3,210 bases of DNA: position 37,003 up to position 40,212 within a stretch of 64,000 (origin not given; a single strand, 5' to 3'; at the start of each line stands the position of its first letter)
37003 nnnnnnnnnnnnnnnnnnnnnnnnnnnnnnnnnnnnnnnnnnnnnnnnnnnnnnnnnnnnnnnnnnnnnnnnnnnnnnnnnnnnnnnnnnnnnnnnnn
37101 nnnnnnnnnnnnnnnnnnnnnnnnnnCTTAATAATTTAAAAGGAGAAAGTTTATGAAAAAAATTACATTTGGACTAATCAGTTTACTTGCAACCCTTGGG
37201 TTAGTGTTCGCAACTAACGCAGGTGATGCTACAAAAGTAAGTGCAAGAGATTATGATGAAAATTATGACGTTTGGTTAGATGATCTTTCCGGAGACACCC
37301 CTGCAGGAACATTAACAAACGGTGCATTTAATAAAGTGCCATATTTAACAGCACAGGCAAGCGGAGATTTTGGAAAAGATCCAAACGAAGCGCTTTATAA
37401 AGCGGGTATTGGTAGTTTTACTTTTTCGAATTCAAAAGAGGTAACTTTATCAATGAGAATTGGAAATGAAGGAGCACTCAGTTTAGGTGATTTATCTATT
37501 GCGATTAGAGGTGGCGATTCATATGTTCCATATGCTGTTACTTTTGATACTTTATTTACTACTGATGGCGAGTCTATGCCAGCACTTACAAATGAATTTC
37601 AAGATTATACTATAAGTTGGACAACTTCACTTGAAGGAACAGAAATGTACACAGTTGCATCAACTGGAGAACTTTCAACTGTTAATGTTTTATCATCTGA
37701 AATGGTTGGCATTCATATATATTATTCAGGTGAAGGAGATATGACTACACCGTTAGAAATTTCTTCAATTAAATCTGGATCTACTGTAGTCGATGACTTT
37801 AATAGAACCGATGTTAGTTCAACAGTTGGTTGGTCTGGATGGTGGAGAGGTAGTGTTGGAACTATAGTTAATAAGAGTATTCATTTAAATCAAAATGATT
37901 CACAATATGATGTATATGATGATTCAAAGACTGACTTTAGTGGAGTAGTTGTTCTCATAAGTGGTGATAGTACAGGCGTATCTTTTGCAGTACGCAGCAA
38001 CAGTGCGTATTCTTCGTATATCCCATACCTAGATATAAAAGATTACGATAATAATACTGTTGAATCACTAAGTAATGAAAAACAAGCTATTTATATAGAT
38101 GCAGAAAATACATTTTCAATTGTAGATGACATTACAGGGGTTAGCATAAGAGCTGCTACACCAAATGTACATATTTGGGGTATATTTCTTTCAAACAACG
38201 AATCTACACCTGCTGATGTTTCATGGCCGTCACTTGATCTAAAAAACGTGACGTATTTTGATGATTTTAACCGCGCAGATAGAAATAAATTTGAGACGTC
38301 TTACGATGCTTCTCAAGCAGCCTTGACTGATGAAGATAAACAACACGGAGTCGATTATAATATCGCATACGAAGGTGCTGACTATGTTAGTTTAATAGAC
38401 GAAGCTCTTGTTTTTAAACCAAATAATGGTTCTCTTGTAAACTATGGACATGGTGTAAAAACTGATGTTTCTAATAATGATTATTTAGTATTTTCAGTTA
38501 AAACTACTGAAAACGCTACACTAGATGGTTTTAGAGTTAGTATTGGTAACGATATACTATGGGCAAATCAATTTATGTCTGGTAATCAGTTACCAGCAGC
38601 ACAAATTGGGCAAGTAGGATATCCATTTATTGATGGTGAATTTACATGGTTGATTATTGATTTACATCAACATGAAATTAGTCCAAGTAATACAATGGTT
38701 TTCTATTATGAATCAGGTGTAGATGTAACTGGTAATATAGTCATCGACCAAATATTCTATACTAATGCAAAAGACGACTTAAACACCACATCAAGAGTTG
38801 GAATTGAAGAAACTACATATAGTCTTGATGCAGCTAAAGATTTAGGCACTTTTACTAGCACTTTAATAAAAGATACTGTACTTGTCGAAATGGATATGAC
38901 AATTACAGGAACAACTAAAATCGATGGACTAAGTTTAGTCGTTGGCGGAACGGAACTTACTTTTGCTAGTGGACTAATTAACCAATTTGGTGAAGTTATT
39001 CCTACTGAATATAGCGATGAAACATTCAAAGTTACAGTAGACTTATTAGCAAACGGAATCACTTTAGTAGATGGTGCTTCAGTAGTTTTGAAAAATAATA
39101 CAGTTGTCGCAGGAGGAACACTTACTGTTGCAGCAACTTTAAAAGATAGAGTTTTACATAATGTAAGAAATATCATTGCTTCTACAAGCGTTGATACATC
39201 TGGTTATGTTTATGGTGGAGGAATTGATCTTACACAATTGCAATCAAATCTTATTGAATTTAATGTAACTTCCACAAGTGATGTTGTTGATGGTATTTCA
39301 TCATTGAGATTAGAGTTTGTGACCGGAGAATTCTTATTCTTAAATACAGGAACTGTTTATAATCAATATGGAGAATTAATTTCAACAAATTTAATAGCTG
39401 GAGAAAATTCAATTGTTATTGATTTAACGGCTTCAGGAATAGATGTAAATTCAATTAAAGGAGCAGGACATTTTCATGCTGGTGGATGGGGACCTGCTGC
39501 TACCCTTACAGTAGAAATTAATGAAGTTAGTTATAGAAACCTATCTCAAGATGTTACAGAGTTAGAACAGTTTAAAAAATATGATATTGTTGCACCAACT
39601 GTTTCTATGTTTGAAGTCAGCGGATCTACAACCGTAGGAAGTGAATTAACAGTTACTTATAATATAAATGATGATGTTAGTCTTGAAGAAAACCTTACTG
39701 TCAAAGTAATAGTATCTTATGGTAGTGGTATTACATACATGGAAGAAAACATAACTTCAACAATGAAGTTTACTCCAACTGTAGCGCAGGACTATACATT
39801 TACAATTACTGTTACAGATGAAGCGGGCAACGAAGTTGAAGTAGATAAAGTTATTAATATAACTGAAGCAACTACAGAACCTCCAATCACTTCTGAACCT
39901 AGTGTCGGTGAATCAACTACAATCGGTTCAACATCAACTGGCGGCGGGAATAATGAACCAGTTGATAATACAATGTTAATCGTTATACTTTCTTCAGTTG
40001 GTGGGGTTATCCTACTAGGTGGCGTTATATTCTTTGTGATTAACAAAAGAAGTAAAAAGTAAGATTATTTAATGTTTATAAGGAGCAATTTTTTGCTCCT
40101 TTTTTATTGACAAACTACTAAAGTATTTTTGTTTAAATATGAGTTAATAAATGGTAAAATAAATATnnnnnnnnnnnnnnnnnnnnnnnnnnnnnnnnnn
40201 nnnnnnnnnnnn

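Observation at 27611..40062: Paralogous family of secreted surface proteins with repeated D-x-F-x-(G/N)-R modules; two are tail-anchored by a C-terminal TM helix plus basic tail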

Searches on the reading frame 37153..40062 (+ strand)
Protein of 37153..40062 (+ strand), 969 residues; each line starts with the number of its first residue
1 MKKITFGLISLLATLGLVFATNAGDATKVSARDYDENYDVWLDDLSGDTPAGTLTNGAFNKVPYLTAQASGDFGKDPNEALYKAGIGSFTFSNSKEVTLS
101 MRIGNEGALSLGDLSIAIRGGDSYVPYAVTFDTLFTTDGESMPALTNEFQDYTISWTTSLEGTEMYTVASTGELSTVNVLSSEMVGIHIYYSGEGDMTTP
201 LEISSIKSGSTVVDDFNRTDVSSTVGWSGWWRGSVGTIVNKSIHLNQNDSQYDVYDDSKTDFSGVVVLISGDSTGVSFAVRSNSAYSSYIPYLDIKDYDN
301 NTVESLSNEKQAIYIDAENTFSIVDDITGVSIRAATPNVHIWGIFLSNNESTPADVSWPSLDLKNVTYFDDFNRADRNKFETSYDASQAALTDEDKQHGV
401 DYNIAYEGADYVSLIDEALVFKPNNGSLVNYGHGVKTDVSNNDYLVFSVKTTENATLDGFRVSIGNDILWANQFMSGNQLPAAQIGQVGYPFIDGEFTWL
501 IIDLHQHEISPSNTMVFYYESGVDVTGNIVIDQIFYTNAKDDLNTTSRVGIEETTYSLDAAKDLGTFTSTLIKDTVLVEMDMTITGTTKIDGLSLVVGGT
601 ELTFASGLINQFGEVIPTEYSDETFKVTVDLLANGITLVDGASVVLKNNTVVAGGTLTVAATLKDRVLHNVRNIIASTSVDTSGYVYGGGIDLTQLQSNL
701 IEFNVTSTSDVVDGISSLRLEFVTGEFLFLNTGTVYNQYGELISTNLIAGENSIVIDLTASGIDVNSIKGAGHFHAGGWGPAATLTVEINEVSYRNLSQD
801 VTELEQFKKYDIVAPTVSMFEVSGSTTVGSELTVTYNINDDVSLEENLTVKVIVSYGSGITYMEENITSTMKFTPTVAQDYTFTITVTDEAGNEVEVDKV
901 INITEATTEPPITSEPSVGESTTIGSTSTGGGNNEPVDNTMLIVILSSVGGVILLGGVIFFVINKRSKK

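Call 3: search_protein_families(library=pfam, proteins=[window:37153-40062:+], max_evalue=0.1)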
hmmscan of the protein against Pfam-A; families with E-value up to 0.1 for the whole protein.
window:37153-40062:+ (969 aa): 5 families
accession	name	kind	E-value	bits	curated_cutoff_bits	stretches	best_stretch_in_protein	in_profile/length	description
PF25485.1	DUF7908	-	1.6e-05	25.6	27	1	410-479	32-100/134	Domain of unknown function (DUF7908)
PF19077.6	Big_13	-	0.00081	20.3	27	1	845-899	36-95/102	Bacterial Ig-like domain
PF22352.2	K319L-like_PKD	-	0.0051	17.2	27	1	862-895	43-76/84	K319L-like, PKD domain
PF12245.14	Big_3_2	-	0.013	16.1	23.3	1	849-898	64-114/122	Bacterial Ig-like domain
PF15418.12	DUF4625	-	0.023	15.4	27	0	880-903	107-130/131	Domain of unknown function (DUF4625)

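Call 9: search_solved_structures(query=window:37153-40062:+, max_evalue=10)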
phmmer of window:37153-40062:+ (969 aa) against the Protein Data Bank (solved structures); distinct sequences matched with E-value up to 10: 4.
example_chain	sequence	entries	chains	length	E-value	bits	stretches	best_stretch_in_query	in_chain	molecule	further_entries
4nm4_H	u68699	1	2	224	0.15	13.2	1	197-266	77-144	Antibody CR8043, Heavy Chain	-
4nm8_H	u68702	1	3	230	0.16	13.1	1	197-266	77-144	Antibody CR8043, Heavy Chain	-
9j66_B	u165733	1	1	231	0.22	12.7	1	145-267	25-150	CAV-C65 Heavy chain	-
6bve_A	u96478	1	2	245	0.95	10.6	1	618-696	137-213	Triosephosphate isomerase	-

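Call 10: search_protein_families(library=ncbifam, proteins=[window:37153-40062:+], max_evalue=1)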
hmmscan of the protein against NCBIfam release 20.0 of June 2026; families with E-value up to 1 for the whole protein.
window:37153-40062:+ (969 aa): 1 family
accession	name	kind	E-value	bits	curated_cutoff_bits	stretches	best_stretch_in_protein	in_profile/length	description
NF053819.1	EF0750_LPXTG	subfamily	0.015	15.8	47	1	883-966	20-104/105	EF2685/EF0750 family sortase-dependent surface protein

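Call 29: find_homologous_proteins(query=window:37153-40062:+, max_evalue=0.001)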
Query window:37153-40062:+ (969 aa): 2 proteins with E <= 0.001 among 8000 candidates.
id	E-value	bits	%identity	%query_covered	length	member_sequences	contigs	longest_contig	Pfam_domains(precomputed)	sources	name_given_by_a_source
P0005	0.0e+0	2110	100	100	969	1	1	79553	PF25485.2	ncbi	-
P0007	1.6e-63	233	30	78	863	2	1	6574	-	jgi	-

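Call 41: search_protein_families(library=pfam, proteins=[P0007], max_evalue=0.1)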
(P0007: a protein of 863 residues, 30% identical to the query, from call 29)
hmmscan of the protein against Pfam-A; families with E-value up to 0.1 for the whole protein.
P0007 (863 aa): 0 families

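Call 56: predict_structure(alignment_id=A2)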
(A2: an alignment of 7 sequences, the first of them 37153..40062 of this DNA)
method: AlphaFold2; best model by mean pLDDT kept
length: 969 residues; sequences in the alignment: 7
mean_pLDDT: 56.8   pTM: 0.32
mean pLDDT of the five models: 56.8, 56.5, 55.8, 54.6, 53.4
residues with pLDDT >= 90: 17; 70-90: 262; 50-70: 302; < 50: 388
segments of 3 or more residues with pLDDT < 50: 1-7, 14-31, 47-49, 86-90, 218-240, 351-359, 374-391, 475-495, 541-561, 568-575, 666-691, 695-697, 705-716, 745-752, 779-969
pLDDT, mean of each block of 10 residues (from residue 1): 47 43 32 63 60 65 65 72 55 70 79 81 67 86 88 82 54 59 68 82 78 56 28 36 71 84 85 88 88 82 78 83 81 83 76 40 60 49 42 50 63 70 69 62 73 65 69 48 36 50 66 57 62 69 32 42 50 56 70 72 76 69 73 64 62 58 48 35 44 51 49 47 55 58 49 58 61 50 41 37 26 30 36 40 36 38 31 36 44 44 33 24 29 34 36 36 32
secondary structure, 60 per line:
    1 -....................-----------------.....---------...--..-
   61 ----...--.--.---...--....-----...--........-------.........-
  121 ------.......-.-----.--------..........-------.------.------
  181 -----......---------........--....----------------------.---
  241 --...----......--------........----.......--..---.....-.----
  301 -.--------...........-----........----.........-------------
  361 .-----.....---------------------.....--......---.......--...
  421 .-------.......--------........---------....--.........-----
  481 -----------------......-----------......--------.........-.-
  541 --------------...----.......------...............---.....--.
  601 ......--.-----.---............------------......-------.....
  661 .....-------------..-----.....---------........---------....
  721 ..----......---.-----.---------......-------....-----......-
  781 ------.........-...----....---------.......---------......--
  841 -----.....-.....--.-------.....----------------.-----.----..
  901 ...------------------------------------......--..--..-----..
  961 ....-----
elements in order (helices of 4 or more, strands of 3 or more residues): H2-21 E39-43 E53-55 E65-67 E82-85 E96-103 E114-119 E127-130 E150-155 H156-159 E186-191 E201-208 E211-214 E243-245 E250-255 E264-271 E276-282 E311-316 H317-321 E327-334 E339-347 E367-371 H393-397 E400-405 E412-415 E418-421 E429-435 E444-451 E461-464 E467-470 H471-475 E498-503 E515-520 E529-537 E555-557 E562-568 E575-589 E593-597 E600-603 E619-630 E643-648 E656-665 E686-690 E700-707 E717-722 E727-729 E752-757 H765-768 E774-779 E787-795 H804-807 E817-823 E833-838 E846-850 E852-856 E867-871 E899-903 E940-945 E959-964

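Call 70: fold_search(model_id=the predicted structure, library=pdb)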
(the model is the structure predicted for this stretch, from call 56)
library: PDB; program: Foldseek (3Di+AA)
matches with E <= 10: 1115; with E <= 0.001: 30
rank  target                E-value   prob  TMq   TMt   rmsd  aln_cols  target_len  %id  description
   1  5b4x_A                1.6e-10  1.00  0.10  0.12  27.0       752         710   10  Crystal structure of the ApoER2 ectodomain in complex with the Reelin R56 fragment (released 2017-04-26)
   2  2e26_A                2.4e-10  1.00  0.11  0.14  26.8       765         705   10  Crystal structure of two repeat fragment of reelin (released 2007-05-22)
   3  6a48                  6.4e-10  1.00  0.12  0.16  23.9       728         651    9  Crystal structure of reelin N-terminal region (released 2019-06-19)
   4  3a7q_A                4.2e-09  1.00  0.10  0.13  27.2       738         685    9  Structural basis for specific recognition of reelin by its receptors (released 2010-03-23)
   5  4w8j                  8.8e-08  1.00  0.12  0.12  34.6       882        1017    8  Structure of the full-length insecticidal protein Cry1Ac reveals intriguing details of toxin packaging into in vivo form (released 2014-09-17)
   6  9h9a                  1.3e-06  0.96  0.11  0.10  35.1       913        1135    9  native structure of the full-length pesticidal protein Cry8Ba2, from crystals formed in vivo (form 1) (released 2025-12-03)
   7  8w7n                  1.7e-06  0.99  0.12  0.11  35.0       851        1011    8  Crystal structure of the in-cell Cry1Aa purified from Bacillus thuringiensis (released 2024-03-06)
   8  9qxq                  2.5e-06  0.96  0.10  0.10  34.9       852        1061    8  native structure of full-length pesticidal protein Cry1Ca18 at pH9, from crystals formed in vivo (released 2026-02-11)
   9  9h99                  3.1e-06  0.97  0.11  0.10  35.1       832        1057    9  Native structure of the full-length pesticidal protein Cry1Ca18 at pH7, from crystals formed in vivo (released 2025-11-12)
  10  6v1v_B                1.0e-05  1.00  0.12  0.15  18.2       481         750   10  VIP3B (VIP3B_2160) adapted for crystallization (released 2019-12-18)
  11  6v1v_A                1.4e-05  1.00  0.13  0.15  18.3       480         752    9  VIP3B (VIP3B_2160) adapted for crystallization (released 2019-12-18)
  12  6fhj                  1.5e-05  1.00  0.12  0.12  24.7       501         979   12  Structural dynamics and catalytic properties of a multi-modular xanthanase, native. (released 2018-08-29)
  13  6v1v_C                1.9e-05  1.00  0.13  0.16  17.8       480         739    9  VIP3B (VIP3B_2160) adapted for crystallization (released 2019-12-18)
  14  6tfk_A                4.7e-05  0.93  0.11  0.15  24.4       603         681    8  Vip3Aa toxin structure (released 2020-08-12)
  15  6vls_D                5.5e-05  0.96  0.13  0.13  22.4       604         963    8  Structure of C-terminal fragment of Vip3A toxin (released 2020-07-22)
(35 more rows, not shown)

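Call 73: find_encoding_contigs(protein=P0007, flank=10000, max_places=3)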
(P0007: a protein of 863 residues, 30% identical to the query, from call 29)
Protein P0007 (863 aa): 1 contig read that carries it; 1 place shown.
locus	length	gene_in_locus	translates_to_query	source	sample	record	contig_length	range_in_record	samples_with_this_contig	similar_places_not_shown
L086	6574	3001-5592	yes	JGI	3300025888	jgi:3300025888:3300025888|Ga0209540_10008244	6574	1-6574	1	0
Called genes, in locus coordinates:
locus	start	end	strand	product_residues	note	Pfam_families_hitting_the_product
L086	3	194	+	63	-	?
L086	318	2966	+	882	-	PF00754:F5_F8_type_C (faint), PF00295:Glyco_hydro_28 (weak)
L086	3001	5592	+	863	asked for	-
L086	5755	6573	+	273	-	?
